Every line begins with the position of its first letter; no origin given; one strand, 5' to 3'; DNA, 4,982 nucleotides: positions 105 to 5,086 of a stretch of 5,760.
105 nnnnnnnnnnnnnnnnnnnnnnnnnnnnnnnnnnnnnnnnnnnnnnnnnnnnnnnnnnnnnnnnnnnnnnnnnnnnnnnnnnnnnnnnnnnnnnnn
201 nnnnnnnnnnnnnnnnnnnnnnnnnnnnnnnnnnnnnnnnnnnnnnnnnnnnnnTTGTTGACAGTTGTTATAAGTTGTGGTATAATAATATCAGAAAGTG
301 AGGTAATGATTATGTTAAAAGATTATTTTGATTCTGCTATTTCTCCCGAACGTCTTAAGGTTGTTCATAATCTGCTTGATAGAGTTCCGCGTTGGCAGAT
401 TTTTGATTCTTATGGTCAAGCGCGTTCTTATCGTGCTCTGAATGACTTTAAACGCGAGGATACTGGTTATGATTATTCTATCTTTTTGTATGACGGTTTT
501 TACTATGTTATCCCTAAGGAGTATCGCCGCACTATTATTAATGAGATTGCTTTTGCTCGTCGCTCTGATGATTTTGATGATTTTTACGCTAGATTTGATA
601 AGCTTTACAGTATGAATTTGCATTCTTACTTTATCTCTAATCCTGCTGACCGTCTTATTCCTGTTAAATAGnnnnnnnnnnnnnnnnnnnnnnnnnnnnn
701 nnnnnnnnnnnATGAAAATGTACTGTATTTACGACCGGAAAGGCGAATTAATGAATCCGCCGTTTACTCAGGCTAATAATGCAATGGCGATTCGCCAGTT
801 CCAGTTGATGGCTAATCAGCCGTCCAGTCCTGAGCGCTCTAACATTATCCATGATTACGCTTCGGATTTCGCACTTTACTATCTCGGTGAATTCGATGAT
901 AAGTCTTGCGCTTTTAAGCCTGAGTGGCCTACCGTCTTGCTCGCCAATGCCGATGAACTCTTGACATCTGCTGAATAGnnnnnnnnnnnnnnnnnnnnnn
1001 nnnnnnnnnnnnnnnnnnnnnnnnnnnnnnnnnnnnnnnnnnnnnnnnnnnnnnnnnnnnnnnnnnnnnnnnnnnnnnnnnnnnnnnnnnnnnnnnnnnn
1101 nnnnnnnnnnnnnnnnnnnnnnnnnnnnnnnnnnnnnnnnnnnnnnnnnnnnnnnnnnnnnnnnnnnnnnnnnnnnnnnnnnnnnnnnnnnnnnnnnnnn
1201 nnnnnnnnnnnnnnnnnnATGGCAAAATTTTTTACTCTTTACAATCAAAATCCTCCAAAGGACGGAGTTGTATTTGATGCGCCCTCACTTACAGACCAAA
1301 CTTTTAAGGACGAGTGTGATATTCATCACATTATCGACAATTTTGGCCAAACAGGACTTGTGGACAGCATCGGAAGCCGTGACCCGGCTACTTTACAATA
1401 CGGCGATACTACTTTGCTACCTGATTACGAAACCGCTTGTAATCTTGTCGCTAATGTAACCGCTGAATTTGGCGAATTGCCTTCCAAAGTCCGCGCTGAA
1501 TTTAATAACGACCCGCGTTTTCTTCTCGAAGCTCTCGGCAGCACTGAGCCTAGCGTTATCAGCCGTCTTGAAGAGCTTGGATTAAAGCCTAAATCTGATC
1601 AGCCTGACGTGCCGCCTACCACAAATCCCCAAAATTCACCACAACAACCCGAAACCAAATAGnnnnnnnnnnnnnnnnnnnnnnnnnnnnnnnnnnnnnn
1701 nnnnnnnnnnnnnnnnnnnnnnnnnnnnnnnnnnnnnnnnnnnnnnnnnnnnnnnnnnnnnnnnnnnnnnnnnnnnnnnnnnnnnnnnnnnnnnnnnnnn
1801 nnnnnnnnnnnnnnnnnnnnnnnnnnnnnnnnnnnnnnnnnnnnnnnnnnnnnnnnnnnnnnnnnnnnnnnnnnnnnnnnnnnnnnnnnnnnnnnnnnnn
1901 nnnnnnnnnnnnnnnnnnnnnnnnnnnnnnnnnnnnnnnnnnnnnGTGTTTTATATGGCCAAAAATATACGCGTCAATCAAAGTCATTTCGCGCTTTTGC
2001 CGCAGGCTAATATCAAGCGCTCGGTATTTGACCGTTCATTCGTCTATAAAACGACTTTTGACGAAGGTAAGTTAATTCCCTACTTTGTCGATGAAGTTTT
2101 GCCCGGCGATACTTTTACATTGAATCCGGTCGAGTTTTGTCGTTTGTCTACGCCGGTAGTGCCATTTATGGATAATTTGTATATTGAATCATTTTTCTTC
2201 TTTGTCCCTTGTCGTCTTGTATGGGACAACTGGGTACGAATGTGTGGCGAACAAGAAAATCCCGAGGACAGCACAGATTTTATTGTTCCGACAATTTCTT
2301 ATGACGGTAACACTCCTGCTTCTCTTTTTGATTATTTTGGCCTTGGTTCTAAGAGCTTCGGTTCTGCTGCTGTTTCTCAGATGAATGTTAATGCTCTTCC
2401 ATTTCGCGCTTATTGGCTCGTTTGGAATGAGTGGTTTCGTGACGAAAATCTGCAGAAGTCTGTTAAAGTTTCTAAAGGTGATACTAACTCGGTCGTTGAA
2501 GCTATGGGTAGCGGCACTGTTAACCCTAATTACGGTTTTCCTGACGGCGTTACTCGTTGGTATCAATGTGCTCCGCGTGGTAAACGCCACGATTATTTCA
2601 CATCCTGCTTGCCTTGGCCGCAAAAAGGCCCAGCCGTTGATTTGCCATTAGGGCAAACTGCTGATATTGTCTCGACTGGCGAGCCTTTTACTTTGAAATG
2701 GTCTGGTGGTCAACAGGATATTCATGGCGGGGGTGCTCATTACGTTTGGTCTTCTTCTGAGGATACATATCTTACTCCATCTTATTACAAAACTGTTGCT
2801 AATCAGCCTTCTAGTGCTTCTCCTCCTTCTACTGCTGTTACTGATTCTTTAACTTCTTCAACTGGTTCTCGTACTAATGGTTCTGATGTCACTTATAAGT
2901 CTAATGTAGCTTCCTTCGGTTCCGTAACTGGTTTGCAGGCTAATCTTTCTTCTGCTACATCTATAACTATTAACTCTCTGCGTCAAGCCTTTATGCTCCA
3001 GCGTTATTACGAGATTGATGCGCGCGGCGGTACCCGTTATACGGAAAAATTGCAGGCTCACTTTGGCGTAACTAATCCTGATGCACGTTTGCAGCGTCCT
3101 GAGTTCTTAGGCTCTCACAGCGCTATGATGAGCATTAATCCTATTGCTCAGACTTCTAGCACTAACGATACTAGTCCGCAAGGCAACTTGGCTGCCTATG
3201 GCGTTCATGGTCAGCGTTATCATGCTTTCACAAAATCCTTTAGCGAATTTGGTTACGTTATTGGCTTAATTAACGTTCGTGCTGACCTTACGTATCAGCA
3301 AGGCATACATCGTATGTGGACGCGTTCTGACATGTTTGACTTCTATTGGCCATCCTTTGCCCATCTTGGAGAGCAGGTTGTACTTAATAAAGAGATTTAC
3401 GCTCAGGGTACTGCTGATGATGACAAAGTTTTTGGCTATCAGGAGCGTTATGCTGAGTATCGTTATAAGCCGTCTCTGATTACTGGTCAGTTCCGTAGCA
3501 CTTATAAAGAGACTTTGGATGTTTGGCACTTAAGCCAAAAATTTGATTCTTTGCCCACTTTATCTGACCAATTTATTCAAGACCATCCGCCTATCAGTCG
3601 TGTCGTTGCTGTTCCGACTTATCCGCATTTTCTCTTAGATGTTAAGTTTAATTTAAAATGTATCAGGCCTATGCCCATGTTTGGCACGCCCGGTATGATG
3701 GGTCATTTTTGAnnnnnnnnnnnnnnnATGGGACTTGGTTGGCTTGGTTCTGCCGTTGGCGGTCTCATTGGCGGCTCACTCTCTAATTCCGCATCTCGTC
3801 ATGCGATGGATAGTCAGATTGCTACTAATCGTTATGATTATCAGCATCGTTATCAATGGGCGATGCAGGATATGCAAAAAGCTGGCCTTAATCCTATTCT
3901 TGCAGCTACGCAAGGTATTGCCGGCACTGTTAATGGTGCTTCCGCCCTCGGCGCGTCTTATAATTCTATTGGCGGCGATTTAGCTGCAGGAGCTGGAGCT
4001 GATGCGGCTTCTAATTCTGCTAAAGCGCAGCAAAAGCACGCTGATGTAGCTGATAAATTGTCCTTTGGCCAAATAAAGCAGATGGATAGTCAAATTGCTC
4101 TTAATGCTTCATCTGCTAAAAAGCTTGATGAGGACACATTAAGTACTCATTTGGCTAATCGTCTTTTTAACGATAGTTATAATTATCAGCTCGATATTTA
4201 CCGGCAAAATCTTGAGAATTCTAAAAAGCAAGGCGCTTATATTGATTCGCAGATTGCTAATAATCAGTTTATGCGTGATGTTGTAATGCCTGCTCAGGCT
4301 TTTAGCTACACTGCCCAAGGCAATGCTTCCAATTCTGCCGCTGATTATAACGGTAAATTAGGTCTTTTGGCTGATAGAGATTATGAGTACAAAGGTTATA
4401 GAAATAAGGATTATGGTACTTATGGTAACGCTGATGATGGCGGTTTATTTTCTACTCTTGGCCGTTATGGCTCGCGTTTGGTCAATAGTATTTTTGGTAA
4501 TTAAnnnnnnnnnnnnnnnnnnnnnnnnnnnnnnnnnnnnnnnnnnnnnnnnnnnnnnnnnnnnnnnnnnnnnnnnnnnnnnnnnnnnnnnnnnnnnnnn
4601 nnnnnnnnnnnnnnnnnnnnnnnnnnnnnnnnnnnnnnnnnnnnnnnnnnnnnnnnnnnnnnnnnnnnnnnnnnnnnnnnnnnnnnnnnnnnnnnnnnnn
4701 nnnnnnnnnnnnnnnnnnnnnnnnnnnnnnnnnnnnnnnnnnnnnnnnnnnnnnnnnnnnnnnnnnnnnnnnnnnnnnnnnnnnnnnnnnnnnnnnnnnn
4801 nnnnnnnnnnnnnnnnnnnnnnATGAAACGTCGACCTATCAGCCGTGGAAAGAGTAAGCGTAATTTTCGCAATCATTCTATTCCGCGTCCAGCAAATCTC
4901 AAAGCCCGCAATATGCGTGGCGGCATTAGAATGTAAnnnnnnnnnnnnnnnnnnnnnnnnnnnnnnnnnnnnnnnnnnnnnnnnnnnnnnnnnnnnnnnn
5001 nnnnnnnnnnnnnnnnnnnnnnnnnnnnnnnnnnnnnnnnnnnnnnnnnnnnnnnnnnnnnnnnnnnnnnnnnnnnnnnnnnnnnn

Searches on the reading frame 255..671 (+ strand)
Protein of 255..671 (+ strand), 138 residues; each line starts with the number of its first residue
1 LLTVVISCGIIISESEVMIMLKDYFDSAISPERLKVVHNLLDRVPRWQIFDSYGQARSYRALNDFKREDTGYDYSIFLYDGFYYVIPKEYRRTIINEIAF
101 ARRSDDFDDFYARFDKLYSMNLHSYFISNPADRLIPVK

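Call 4: search_protein_families(library=phrogs, proteins=[window:255-671:+], max_evalue=1)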
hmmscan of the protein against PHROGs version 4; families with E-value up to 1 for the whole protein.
window:255-671:+ (138 aa): 2 families
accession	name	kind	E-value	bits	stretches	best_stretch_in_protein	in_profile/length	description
phrog_28810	-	unknown function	0.037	14.8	1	21-101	103-176/188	-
phrog_37966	-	unknown function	0.13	13.4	1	70-116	93-139/145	-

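Call 5: search_protein_families(library=pfam, proteins=[window:255-671:+], max_evalue=1)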
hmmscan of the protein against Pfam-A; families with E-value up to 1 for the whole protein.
window:255-671:+ (138 aa): 0 families

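Call 48: search_protein_families(library=padloc, proteins=[window:315-671:+], max_evalue=1)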
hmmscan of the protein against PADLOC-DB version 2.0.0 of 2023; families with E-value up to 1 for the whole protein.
window:315-671:+ (118 aa): 0 families

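Call 49: search_protein_families(library=ncbifam, proteins=[window:315-671:+], max_evalue=1)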
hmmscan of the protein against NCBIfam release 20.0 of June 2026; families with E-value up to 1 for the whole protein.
window:315-671:+ (118 aa): 0 families

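Call 67: find_homologous_proteins(query=window:309-668:+, max_evalue=0.001)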
Query window:309-668:+ (120 aa): 7 proteins with E <= 0.001 among 10 candidates.
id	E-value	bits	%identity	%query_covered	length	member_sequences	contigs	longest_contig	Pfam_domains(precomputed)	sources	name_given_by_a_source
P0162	2.2e-73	262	100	99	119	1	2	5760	-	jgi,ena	jgi:hypothetical protein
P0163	5.5e-46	173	78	86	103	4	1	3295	-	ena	-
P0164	8.3e-44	166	74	86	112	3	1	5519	-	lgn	-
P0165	8.9e-43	163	75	86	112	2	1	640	-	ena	-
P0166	2.1e-30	123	65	79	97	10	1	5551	-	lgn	-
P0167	8.0e-16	76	56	58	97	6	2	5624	-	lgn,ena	-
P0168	1.1e-13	69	43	73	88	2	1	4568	-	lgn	-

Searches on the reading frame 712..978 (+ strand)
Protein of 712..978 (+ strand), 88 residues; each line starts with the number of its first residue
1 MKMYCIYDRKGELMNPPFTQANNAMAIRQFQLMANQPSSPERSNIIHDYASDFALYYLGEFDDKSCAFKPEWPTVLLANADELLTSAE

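Call 4: search_protein_families(library=phrogs, proteins=[window:712-978:+], max_evalue=1)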
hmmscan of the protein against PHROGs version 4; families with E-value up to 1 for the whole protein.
window:712-978:+ (88 aa): 2 families
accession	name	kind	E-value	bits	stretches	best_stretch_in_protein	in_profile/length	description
phrog_1670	-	DNA, RNA and nucleotide metabolism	3.4e-24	85.6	1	1-86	3-83/96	DNA binding protein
phrog_31597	-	unknown function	0.065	12.5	1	12-80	524-593/709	-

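Call 5: search_protein_families(library=pfam, proteins=[window:712-978:+], max_evalue=1)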
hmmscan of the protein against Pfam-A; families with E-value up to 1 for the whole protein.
window:712-978:+ (88 aa): 2 families
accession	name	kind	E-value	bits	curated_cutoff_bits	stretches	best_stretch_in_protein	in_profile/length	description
PF20577.3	Phage_ORF5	-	4.5e-22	77.9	27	1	3-82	1-75/75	Phage ORF5 protein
PF23001.1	MBTP1_N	-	0.23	12.3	27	1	41-60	39-58/80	Membrane-bound Site-1 Protease Family N-terminal domain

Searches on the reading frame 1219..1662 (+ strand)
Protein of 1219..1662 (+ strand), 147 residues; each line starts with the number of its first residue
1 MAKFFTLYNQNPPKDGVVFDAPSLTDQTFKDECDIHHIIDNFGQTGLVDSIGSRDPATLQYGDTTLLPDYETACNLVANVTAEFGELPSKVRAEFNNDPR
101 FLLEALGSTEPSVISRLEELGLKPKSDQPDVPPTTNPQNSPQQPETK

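Call 4: search_protein_families(library=phrogs, proteins=[window:1219-1662:+], max_evalue=1)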
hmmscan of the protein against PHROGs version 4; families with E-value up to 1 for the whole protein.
window:1219-1662:+ (147 aa): 3 families
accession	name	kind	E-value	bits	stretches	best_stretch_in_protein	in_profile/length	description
phrog_1642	-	head and packaging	1.4e-33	117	1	1-142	3-137/152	virion structural protein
phrog_24439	-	head and packaging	0.16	13.2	1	73-110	19-56/82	virion structural protein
phrog_23088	-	unknown function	0.34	11.8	1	92-113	11-32/67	-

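Call 5: search_protein_families(library=pfam, proteins=[window:1219-1662:+], max_evalue=1)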
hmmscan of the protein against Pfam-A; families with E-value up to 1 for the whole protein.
window:1219-1662:+ (147 aa): 1 family
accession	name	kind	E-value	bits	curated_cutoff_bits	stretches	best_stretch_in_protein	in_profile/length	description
PF09675.16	Chlamy_scaf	-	1.1e-28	100.5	25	1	9-143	4-131/134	Chlamydia-phage Chp2 scaffold (Chlamy_scaf)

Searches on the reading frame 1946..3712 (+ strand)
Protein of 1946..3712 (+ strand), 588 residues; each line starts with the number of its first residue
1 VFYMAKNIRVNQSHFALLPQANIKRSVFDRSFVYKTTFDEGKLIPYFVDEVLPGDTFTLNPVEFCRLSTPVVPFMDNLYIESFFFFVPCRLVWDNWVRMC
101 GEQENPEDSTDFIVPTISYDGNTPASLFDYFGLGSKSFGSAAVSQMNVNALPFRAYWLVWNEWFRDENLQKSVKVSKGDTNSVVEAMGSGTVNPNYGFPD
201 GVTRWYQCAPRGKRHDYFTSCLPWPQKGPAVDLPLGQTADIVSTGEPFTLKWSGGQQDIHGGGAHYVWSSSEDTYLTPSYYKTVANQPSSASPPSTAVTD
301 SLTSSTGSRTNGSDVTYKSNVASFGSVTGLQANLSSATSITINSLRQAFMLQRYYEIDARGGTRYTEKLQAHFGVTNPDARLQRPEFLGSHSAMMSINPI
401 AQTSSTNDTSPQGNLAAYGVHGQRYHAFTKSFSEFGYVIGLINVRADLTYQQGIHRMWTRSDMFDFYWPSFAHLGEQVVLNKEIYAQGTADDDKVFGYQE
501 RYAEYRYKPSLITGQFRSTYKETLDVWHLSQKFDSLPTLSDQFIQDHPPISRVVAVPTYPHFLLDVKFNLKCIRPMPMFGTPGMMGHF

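Call 4: search_protein_families(library=phrogs, proteins=[window:1946-3712:+], max_evalue=1)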
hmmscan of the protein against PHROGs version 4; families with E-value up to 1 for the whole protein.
window:1946-3712:+ (588 aa): 1 family
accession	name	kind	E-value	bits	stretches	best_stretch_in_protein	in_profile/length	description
phrog_514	-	head and packaging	6.1e-216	719.2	1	4-587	3-518/531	major head protein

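Call 5: search_protein_families(library=pfam, proteins=[window:1946-3712:+], max_evalue=1)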
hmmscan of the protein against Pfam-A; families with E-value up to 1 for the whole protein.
window:1946-3712:+ (588 aa): 1 family
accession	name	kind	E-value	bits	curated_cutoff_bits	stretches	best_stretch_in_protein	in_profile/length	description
PF02305.22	Phage_F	-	3.9e-173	577.3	25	1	19-584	4-501/501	Capsid protein (F protein)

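Call 69: search_dna_similar(query=window:1946-3709:+, collection=phages, mode=protein, max_evalue=1e-50, max_rows=60, rows=best)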
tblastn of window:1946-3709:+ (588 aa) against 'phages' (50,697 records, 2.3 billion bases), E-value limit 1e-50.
Records with a match: 2068; places in all: 2069; records where one place covers at least 80% of the query: 1800.
Best place of each record, by identity: 60-80% 3; <60% 2065.
By first word of the organism name: Microviridae 647; bajarodmic 490; Dulem 263; Blackfly 94; Gokushovirus 83; Capybara 56; robinz 51; Apis 49; Microvirus 48; Dipodfec 48; and 25 more.
By host as written in the record: - 798; Peromyscus fraterculus 213; Ciona robusta 205; Varecia variegata 116; Austrosimulium ungulatum 94; Homo sapiens 63; Hydrochoerus hydrochaeris 56; Petroica australis 51; and 46 more.
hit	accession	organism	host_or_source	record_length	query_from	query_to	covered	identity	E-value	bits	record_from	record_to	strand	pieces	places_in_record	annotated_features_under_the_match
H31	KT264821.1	Gokushovirus WZ-2015a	monkey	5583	17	574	95%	67.7%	0e+0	775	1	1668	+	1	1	VP1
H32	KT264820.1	Gokushovirus WZ-2015a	mink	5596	4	574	97%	64.2%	0e+0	755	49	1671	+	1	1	VP1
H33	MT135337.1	Microvirus sp.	porcine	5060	4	574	97%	59.3%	0e+0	667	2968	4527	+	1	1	putative VP1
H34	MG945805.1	Microviridae sp.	pig feces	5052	4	574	97%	58.8%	0e+0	665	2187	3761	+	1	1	similar to VP1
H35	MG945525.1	Microviridae sp.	pig feces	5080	4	574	97%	58.3%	0e+0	662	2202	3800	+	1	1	similar to VP1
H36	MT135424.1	Microvirus sp.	porcine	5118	4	574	97%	58.2%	0e+0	660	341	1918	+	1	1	putative VP1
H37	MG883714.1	Microviridae sp.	pig feces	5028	4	574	97%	58.2%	0e+0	644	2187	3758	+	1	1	putative VP1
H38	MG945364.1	Microviridae sp.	pig feces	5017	4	574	97%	57.9%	0e+0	657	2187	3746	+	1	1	similar to VP1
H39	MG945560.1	Microviridae sp.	human vaginal secretion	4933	3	588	100%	55.1%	0e+0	607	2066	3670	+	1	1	similar to VP1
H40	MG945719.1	Microviridae sp.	pig feces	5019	4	574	97%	55.9%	0e+0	647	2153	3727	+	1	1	similar to VP1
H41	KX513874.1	Human gut gokushovirus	Homo sapiens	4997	4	588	99%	54.2%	0e+0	603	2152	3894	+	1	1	putative VP1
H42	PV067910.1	Gokushovirinae sp.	Homo sapiens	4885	4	588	99%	54.2%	0e+0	601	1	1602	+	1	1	major capsid protein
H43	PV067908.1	Gokushovirinae sp.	Homo sapiens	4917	4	588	99%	54.0%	0e+0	602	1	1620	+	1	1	major capsid protein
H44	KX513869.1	Human gut gokushovirus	Homo sapiens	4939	3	574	97%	55.2%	0e+0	617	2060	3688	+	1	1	putative VP1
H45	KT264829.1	Gokushovirus WZ-2015a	Homo sapiens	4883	4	588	99%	53.8%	0e+0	595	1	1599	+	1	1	VP1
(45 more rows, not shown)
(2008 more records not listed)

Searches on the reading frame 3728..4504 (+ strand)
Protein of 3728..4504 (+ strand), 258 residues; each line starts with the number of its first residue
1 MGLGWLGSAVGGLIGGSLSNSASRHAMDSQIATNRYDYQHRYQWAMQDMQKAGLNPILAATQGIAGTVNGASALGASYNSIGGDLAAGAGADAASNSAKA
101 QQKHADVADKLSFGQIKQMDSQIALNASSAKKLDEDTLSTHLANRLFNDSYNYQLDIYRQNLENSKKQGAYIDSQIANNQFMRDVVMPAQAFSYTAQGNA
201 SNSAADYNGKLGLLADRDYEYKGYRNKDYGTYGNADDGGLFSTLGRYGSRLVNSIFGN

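Call 4: search_protein_families(library=phrogs, proteins=[window:3728-4504:+], max_evalue=1)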
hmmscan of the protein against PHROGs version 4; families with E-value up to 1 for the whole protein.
window:3728-4504:+ (258 aa): 15 families
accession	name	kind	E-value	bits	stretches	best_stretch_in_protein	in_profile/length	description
phrog_8693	-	tail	2.7e-34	120.3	1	4-222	2-220/258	pilot protein for DNA ejection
phrog_11693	-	tail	3.3e-19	70.9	1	3-197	11-215/228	pilot protein for DNA ejection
phrog_34605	-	tail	3.8e-14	54.1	1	2-126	12-134/254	minor tail protein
phrog_20617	-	tail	4e-11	44.5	1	8-171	10-155/200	minor tail protein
phrog_27063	-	tail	3.8e-10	40.9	1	22-140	49-171/306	pilot protein for DNA ejection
phrog_8742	-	tail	2.2e-09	38.3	1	41-167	147-273/287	pilot protein for DNA ejection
phrog_16516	-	tail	3.3e-07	31.4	1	9-101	23-120/186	minor tail protein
phrog_25360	-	unknown function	7.4e-07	29.9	1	30-130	63-155/316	-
phrog_34374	-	tail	1.1e-05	25.8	1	34-101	179-251/310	pilot protein for DNA ejection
phrog_18604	-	tail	2.1e-05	25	1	39-100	116-185/284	minor tail protein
phrog_8689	-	tail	0.00029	21.6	1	9-101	15-124/327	pilot protein for DNA ejection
phrog_35928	-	tail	0.0049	17.7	1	39-76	81-123/172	pilot protein for DNA ejection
phrog_22637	-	tail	0.011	16.4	1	8-136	13-141/264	pilot protein for DNA ejection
phrog_21483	-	unknown function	0.012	16.2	1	42-132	118-196/303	-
phrog_26753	-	unknown function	0.55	11.5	0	60-137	46-121/175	-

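Call 5: search_protein_families(library=pfam, proteins=[window:3728-4504:+], max_evalue=1)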
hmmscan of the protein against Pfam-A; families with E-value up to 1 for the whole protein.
window:3728-4504:+ (258 aa): 0 families

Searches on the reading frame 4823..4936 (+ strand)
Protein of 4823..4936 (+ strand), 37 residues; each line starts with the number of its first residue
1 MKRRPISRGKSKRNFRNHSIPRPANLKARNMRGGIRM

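Call 4: search_protein_families(library=phrogs, proteins=[window:4823-4936:+], max_evalue=1)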
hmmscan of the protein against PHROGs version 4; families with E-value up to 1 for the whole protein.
window:4823-4936:+ (37 aa): 1 family
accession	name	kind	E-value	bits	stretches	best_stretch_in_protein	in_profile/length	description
phrog_10695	-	unknown function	1.2e-05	26.3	1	1-37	2-39/39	-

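Call 5: search_protein_families(library=pfam, proteins=[window:4823-4936:+], max_evalue=1)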
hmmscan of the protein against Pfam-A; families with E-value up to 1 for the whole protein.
window:4823-4936:+ (37 aa): 0 families

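Call 49: search_protein_families(library=ncbifam, proteins=[window:4823-4936:+], max_evalue=1)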
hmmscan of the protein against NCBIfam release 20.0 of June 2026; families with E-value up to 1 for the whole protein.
window:4823-4936:+ (37 aa): 0 families
